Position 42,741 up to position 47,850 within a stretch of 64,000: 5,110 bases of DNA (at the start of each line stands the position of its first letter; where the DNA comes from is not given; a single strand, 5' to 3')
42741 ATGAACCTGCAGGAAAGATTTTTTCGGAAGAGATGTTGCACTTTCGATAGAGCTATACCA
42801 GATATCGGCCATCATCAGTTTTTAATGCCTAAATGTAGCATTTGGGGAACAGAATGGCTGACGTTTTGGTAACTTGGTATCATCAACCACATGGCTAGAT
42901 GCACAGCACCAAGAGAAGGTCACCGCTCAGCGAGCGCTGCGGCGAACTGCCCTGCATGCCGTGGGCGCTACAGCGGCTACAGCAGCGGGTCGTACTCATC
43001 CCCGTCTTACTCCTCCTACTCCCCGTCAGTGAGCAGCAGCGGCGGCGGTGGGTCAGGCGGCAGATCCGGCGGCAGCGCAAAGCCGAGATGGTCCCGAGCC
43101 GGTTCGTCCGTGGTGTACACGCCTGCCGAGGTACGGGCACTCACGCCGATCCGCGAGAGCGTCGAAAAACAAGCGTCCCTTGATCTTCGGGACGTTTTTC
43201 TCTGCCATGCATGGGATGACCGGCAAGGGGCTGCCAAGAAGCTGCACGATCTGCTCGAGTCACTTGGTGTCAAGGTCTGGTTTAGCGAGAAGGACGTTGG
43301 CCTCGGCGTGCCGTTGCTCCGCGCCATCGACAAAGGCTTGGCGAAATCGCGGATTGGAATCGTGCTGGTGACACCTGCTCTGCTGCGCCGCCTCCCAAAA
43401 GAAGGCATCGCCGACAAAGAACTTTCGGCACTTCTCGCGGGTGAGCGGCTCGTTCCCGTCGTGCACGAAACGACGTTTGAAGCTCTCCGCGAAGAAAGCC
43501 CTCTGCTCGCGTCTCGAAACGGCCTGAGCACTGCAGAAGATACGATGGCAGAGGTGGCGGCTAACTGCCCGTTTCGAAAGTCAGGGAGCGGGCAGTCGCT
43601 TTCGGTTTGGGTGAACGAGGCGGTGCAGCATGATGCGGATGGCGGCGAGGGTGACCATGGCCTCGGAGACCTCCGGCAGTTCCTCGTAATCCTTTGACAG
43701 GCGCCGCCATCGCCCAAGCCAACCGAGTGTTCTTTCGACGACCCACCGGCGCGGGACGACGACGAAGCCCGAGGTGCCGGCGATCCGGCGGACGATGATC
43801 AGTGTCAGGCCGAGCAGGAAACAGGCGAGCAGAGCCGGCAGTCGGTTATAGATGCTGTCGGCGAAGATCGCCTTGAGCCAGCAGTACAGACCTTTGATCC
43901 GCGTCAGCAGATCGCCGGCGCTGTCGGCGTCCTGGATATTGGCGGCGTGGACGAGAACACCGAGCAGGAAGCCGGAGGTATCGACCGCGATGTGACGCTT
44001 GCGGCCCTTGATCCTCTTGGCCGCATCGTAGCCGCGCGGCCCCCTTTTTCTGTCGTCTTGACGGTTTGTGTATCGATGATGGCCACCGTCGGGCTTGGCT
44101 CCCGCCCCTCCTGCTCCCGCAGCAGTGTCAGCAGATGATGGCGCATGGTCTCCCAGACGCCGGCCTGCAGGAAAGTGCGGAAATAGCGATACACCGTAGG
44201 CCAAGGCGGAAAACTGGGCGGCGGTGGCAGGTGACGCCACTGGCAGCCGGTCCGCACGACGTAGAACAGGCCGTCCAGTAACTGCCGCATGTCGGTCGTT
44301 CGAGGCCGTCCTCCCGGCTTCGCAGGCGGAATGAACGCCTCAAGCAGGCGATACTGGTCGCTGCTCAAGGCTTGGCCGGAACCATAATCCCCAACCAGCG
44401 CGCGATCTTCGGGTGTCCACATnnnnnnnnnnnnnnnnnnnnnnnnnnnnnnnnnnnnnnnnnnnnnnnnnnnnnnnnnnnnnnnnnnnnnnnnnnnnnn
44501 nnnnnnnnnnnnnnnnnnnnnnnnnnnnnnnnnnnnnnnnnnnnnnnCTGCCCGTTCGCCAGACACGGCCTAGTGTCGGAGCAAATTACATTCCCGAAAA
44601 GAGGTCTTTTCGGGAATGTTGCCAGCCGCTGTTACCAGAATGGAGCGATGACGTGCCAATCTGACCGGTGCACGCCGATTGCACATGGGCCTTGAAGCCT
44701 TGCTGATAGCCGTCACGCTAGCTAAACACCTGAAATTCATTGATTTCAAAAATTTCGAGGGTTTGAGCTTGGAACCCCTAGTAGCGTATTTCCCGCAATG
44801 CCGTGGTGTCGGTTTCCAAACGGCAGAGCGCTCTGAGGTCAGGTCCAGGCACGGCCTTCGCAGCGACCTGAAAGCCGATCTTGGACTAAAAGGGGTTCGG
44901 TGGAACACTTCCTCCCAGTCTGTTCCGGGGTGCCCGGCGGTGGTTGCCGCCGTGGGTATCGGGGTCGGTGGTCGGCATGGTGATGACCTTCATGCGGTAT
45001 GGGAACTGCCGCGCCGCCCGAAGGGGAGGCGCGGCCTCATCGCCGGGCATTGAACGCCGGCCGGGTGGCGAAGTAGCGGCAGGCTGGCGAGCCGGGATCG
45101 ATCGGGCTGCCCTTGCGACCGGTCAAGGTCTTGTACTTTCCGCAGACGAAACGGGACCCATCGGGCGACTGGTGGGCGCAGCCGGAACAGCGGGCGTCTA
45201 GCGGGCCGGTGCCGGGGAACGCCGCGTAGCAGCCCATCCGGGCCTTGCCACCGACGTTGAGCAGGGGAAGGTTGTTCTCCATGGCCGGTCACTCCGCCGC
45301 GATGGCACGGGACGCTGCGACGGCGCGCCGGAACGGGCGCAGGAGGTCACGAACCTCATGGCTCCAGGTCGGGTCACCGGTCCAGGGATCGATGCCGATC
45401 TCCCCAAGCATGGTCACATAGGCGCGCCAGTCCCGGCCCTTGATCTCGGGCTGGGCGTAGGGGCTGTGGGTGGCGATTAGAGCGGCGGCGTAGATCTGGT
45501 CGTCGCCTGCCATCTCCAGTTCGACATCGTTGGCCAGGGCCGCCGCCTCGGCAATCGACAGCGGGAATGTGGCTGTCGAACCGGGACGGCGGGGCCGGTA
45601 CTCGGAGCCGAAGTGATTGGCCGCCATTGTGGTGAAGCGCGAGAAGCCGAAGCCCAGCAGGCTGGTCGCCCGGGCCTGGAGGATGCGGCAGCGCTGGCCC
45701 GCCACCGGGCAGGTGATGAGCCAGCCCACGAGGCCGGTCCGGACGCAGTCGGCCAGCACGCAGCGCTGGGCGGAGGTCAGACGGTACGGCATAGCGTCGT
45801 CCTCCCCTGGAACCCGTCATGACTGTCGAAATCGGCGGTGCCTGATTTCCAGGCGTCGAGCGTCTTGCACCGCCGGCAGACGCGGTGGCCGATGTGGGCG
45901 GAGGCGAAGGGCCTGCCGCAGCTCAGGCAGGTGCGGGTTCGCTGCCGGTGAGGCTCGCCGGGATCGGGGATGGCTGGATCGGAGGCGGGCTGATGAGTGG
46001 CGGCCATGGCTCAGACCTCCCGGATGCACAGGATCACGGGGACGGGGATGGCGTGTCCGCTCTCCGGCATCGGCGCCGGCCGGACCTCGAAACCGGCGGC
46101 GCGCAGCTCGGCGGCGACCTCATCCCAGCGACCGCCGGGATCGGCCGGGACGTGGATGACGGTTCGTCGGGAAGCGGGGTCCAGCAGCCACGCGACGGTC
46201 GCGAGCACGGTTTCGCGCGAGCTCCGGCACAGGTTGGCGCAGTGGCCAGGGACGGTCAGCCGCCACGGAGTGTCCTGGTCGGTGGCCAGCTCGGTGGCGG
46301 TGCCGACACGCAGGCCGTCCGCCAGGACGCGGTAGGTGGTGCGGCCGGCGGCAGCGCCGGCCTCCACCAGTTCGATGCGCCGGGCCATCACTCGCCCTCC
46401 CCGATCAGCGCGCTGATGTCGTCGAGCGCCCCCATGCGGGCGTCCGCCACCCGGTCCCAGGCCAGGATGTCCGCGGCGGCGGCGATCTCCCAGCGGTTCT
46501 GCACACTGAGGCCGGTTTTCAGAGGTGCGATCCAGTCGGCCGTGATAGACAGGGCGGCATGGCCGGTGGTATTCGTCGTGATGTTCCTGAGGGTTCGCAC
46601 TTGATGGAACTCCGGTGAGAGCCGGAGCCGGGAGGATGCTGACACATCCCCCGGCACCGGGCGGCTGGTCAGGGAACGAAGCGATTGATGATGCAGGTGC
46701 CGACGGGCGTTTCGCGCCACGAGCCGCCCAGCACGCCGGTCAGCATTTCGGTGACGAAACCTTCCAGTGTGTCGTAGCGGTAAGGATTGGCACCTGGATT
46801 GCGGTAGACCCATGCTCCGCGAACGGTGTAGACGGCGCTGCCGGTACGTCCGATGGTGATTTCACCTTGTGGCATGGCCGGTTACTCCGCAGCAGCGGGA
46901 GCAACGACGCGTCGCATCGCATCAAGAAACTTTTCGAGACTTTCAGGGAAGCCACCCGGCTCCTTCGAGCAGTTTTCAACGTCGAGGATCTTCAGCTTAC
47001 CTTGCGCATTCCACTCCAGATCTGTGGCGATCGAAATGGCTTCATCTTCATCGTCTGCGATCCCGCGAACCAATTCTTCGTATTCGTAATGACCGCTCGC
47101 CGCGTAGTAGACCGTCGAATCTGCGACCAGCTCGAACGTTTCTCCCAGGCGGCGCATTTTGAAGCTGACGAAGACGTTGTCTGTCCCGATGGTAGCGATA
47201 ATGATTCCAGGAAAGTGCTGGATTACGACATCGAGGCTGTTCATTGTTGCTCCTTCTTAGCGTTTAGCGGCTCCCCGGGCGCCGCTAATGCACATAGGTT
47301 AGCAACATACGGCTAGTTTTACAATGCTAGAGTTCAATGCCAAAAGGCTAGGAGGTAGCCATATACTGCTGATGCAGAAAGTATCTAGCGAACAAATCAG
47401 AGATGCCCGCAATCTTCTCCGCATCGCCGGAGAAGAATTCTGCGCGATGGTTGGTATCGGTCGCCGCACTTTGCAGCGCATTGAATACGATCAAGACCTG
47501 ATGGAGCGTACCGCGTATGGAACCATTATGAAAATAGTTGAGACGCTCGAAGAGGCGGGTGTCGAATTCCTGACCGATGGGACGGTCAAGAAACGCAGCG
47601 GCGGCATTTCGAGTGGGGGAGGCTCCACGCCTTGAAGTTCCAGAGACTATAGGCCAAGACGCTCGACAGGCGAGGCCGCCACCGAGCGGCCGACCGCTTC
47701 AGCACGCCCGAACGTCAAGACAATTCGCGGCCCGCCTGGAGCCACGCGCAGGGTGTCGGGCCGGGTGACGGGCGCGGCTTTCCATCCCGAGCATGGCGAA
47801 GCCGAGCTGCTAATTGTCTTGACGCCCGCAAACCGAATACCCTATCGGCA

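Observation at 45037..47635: Seven-gene operon of small uncharacterised proteins (two Zn-ribbon-like) under a divergent XRE regulator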

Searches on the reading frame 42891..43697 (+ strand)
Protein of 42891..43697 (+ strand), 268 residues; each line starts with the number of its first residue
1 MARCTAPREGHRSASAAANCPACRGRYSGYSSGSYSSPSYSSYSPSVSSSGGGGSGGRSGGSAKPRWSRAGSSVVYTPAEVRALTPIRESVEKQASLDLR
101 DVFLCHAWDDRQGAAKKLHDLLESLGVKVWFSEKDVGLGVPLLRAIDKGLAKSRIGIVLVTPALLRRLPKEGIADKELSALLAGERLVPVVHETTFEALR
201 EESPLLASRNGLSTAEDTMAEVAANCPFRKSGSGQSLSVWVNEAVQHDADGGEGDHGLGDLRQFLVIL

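Call 3: search_protein_families(library=pfam, proteins=[window:42891-43697:+], max_evalue=0.1)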
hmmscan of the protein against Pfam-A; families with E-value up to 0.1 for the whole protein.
window:42891-43697:+ (268 aa): 2 families
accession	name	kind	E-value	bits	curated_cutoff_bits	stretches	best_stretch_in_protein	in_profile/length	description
PF13676.11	TIR_2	-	1.4e-14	55.1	28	1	102-210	1-104/122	TIR domain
PF01582.25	TIR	-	0.061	13.5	21.3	1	101-163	3-66/179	TIR domain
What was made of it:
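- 42550..44953 (.): Later insertion that truncated the operon: a low-GC cassette with a ThsB-like TIR gene (42891-43565) and an IS5-family IS (43561-44523). TIR_2 1.4e-14 (call 3).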

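Call 6: search_protein_families(library=padloc, proteins=[window:42891-43697:+], max_evalue=0.1)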
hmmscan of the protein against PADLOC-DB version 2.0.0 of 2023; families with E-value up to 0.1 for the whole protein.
window:42891-43697:+ (268 aa): 10 families
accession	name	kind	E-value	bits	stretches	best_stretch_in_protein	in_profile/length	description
PDLC00424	ThsB1|ThsB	-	3.8e-122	404.5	1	1-225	1-227/234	TIR-like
PDLC05062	PDC-S66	-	1e-23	82.2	1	90-225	139-275/282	-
PDLC00417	ThsB1|ThsB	-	8.6e-10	36.6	1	90-222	157-291/303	TIR-like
PDLC02012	SAVED5--SAVED_TIR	-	7e-06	23.4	1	98-182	11-92/404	-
PDLC02961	RT-TIR_XII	-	1.3e-05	22.4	1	82-215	331-458/475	single gene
PDLC02962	RT-TIR_XII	-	3.7e-05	20.8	1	86-168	333-414/478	single gene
PDLC05003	PDC-S35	-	0.00042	17.9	1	92-162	82-153/245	-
PDLC00728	Effector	-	0.0024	14.9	1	100-162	10-72/432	TIR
PDLC00430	ThsB1|ThsB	-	0.0075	13.8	1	101-150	66-115/269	TIR-like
PDLC00727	Effector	-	0.0089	12.5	1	100-166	174-240/590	TIR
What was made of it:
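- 42550..44953 (.): PADLOC ThsB 3.8e-122 (call 6).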

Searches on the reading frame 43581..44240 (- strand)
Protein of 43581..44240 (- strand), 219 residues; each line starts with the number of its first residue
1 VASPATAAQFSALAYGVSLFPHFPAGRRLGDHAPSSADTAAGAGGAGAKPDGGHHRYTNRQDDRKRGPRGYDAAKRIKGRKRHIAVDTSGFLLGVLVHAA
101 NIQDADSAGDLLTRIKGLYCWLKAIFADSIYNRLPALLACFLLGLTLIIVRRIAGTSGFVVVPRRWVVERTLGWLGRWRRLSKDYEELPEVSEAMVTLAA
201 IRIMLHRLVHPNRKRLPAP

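Call 29: search_protein_families(library=pfam, proteins=[window:43581-44240:-], max_evalue=0.01)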
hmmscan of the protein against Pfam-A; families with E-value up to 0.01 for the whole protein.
window:43581-44240:- (219 aa): 2 families
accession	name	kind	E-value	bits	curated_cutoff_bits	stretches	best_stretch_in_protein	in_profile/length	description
PF01609.27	DDE_Tnp_1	-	8.4e-23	81.6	23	1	65-202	21-198/200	Transposase DDE domain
PF13586.12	DDE_Tnp_1_2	-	2.3e-08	34.8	29.2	1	159-205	39-85/86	Transposase DDE domain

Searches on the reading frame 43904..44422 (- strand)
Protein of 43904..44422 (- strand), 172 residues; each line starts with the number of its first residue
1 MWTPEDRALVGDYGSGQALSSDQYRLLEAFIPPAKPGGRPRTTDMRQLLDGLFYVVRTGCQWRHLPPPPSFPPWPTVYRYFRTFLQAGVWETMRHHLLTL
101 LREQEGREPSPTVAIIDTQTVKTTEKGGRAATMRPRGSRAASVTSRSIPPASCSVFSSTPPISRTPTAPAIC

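Call 29: search_protein_families(library=pfam, proteins=[window:43904-44422:-], max_evalue=0.01)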
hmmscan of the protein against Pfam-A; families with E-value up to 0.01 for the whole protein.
window:43904-44422:- (172 aa): 1 family
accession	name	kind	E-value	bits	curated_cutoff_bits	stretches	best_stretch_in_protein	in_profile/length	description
PF13340.11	DUF4096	-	2.3e-25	89.1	34.3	1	19-93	1-75/76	Putative transposase of IS4/5 family (DUF4096)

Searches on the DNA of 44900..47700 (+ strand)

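Call 4: search_dna_similar(query=window:44900-47700:+, collection=plasmids, mode=near, max_rows=30)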
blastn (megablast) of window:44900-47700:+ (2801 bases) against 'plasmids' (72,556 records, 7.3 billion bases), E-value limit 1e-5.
Records with a match: 1; places in all: 1; records where one place covers at least 80% of the query: 0.
Best place of each record, by identity: 60-80% 1.
By first word of the organism name: Skermanella 1.
By predicted mobility (MOB-suite, as given by PLSDB): mobilizable 1.
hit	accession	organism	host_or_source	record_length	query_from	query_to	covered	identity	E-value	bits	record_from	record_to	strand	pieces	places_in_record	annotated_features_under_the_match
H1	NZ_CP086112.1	Skermanella rosea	single cell,hydrocarbon-contaminated ...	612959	60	1254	43%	74.0%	3e-117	431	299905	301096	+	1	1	hypothetical protein (x3)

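Call 5: get_annotated_region(hit=H1, flank=8000)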
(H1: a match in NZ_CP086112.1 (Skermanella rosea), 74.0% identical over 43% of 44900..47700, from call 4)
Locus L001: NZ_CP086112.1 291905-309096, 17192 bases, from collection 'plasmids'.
description: Skermanella rosea strain KEMB 2255-458 plasmid pSR-1, complete sequence
organism: Skermanella rosea (NCBI taxid 1817965)
taxonomy: Bacteria; Pseudomonadota; Alphaproteobacteria; Rhodospirillales; Azospirillaceae; Skermanella; Skermanella rosea
host: -; source: single cell,hydrocarbon-contaminated desert sand; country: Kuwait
typing (MOB-suite, as given by PLSDB): mobilizable; relaxase MOBP
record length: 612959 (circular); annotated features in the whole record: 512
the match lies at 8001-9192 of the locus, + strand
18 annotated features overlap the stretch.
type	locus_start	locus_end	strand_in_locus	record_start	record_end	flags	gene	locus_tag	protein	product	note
CDS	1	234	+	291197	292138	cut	-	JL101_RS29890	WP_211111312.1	LysR family transcriptional regulator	-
CDS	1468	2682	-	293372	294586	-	-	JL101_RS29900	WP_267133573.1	ISL3 family transposase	-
CDS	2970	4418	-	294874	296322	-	-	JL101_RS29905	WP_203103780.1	HAMP domain-containing sensor histidine kinase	GO:0007165 - signal transduction [Evidence IEA]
CDS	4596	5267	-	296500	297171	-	-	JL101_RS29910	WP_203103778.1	response regulator transcription factor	GO:0000160 - phosphorelay signal transduction system [Evidence IEA]; GO:0006355 - regulation of DNA-templated ...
CDS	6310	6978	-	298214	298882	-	-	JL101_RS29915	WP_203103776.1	hypothetical protein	-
CDS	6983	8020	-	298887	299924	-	-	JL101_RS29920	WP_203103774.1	hypothetical protein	-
CDS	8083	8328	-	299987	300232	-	-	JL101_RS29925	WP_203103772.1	hypothetical protein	-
CDS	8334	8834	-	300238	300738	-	-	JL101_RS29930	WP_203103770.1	hypothetical protein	-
CDS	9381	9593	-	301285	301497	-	-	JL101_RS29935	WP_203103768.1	hypothetical protein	-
CDS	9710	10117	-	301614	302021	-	-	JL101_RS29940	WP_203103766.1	hypothetical protein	-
CDS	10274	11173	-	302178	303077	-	-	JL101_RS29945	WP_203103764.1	hypothetical protein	-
CDS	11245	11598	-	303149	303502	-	-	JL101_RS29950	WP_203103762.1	hypothetical protein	-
CDS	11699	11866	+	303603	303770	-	-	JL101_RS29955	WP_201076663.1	hypothetical protein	-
CDS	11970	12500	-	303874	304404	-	-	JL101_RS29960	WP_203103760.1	hypothetical protein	-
CDS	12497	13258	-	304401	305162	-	-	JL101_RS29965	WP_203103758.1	hypothetical protein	-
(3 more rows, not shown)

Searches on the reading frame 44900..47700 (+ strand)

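Call 44: search_protein_families(library=pfam, proteins=[L001:6983-8020:-, L001:6310-6978:-, L001:10274-11173:-, L001:9710-10117:-, L001:9381-9593:-, L001:11970-12500:-, L001:12497-13258:-, L001:13259-13522:-, L001:11699-11866:+], max_evalue=0.05)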
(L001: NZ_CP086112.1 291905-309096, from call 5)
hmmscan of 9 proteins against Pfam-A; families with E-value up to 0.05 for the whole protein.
L001:6983-8020:- (345 aa): 1 family
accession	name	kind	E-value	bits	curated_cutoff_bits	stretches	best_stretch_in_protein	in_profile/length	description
PF13545.12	HTH_Crp_2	-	0.036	14.5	27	0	50-80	19-50/70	Crp-like helix-turn-helix domain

L001:6310-6978:- (222 aa): 0 families

L001:10274-11173:- (299 aa): 0 families

L001:9710-10117:- (135 aa): 0 families

L001:9381-9593:- (70 aa): 0 families

L001:11970-12500:- (176 aa): 0 families

L001:12497-13258:- (253 aa): 0 families

L001:13259-13522:- (87 aa): 0 families

L001:11699-11866:+ (55 aa): 1 family
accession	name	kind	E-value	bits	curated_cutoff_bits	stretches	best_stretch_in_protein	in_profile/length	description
PF08681.18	TacA1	-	0.031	14.7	21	1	12-41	2-31/80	Antitoxin TacA 1-like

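Call 67: search_protein_families(library=phrogs, proteins=[L001:6983-8020:-, L001:6310-6978:-], max_evalue=0.01)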
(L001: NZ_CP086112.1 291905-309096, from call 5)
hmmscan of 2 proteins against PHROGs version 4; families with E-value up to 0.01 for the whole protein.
L001:6983-8020:- (345 aa): 2 families
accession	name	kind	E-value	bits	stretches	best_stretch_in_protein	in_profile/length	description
phrog_8540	-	DNA, RNA and nucleotide metabolism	0.00077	20.7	1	31-142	17-126/196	replication initiation O-like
phrog_270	-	DNA, RNA and nucleotide metabolism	0.0015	19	1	17-147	32-152/383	replication initiation protein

L001:6310-6978:- (222 aa): 0 families
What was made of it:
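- Other points: intact type-A copies run into a weak O-like replication initiator (call 67).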

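Call 68: search_protein_families(library=ncbifam, proteins=[L001:6983-8020:-, L001:6310-6978:-, L001:12497-13258:-, L001:11970-12500:-], max_evalue=0.01)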
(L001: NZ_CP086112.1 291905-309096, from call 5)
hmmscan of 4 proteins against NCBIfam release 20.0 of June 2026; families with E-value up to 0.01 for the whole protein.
L001:6983-8020:- (345 aa): 0 families

L001:6310-6978:- (222 aa): 0 families

L001:12497-13258:- (253 aa): 0 families

L001:11970-12500:- (176 aa): 0 families
